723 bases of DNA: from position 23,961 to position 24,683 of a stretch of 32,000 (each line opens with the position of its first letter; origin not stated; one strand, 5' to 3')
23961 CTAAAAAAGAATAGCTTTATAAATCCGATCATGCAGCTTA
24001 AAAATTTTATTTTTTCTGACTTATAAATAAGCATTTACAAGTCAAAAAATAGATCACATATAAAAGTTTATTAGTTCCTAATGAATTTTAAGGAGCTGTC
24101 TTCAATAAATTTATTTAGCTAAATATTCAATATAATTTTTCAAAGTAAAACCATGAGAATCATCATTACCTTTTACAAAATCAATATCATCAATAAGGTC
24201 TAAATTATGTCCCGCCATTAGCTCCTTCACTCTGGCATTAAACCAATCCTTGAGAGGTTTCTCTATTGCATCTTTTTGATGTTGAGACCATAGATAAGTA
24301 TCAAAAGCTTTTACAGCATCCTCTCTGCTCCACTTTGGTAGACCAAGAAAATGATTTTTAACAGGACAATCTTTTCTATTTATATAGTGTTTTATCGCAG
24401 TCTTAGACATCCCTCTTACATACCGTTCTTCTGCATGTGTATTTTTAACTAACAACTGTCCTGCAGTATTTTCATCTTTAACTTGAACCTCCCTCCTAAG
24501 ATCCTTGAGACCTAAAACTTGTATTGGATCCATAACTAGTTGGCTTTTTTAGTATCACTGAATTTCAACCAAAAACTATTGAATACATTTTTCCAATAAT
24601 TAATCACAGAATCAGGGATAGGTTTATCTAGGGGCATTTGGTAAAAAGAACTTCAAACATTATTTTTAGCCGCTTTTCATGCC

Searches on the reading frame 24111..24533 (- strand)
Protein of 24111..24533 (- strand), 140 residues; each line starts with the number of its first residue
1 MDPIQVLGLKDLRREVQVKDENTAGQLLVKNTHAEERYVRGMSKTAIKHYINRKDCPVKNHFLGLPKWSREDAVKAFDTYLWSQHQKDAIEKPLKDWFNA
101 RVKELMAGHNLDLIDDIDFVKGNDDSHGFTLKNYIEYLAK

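Call 53: search_protein_families(library=pfam, proteins=[window:24111-24533:-], max_evalue=1)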
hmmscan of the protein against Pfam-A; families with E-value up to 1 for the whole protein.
window:24111-24533:- (140 aa): 1 family
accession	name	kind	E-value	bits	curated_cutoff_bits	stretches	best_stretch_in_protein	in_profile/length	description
PF14216.11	DUF4326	-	0.024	15.7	25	1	40-106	4-62/82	Domain of unknown function (DUF4326)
